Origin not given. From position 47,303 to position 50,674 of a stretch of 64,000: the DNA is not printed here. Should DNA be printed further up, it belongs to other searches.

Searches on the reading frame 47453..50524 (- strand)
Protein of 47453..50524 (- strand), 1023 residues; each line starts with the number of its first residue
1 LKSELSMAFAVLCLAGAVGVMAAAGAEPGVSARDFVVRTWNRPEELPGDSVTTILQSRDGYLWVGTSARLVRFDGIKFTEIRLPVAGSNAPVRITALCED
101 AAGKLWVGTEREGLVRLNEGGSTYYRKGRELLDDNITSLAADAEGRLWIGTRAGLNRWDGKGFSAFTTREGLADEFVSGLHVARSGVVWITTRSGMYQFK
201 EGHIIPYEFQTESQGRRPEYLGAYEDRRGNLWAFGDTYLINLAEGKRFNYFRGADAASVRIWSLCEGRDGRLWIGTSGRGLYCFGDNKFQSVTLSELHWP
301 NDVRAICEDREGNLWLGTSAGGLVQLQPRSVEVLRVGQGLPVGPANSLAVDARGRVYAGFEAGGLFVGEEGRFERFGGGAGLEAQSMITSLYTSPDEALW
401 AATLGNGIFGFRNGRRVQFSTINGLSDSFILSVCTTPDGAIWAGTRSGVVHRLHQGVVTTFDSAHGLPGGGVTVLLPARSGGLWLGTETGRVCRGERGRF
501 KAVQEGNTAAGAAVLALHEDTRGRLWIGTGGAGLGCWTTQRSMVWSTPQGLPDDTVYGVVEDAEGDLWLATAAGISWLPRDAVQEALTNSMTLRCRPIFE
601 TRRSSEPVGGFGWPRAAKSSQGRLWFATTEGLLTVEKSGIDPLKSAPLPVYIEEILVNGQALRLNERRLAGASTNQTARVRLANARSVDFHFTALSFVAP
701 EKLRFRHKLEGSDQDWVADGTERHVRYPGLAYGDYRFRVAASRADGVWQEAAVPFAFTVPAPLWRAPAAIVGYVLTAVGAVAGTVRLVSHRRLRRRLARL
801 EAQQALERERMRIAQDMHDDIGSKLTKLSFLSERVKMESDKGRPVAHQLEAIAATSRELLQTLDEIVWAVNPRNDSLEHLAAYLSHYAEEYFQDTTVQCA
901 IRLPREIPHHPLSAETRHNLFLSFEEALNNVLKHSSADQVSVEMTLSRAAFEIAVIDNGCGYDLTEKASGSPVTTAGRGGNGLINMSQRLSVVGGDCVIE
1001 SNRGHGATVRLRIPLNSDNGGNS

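Call 20: search_protein_families(library=pfam, proteins=[window:47453-50524:-], max_evalue=0.001)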
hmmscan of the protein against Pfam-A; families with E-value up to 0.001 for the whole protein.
window:47453-50524:- (1023 aa): 8 families
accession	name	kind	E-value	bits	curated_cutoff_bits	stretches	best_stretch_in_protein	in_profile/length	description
PF07494.17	Reg_prop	-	8.6e-61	194.5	20.4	4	301-319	5-23/24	Two component regulator propeller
PF02518.31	HATPase_c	-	3.9e-11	43.8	26.4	1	922-1016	8-110/111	Histidine kinase-, DNA gyrase B-, and HSP90-like ATPase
PF07495.19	Y_Y_Y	-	1.6e-10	41.1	26.6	1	697-753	2-58/65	Y_Y_Y domain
PF07730.19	HisKA_3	-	7.4e-10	39.7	24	1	809-873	1-66/68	Histidine kinase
PF13581.12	HATPase_c_2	-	7.6e-07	29.6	27.4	1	909-1011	21-125/127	Histidine kinase-like ATPase domain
PF20067.5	SSL_N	-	3.8e-06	27.1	18.9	0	348-365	26-43/46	Strictosidine synthase-like, N-terminal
PF16819.11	DUF5074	-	0.00014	21.5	27.2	0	48-84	181-224/353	Domain of unknown function (DUF5074)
PF08450.18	SGL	-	0.00058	20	26.3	0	39-128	36-122/246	SMP-30/Gluconolactonase/LRE-like region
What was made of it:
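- On NarL/FixJ-type response regulator (protein 46824-47456): 47453-50524 has HisKA_3 + HATPase_c (call 20).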
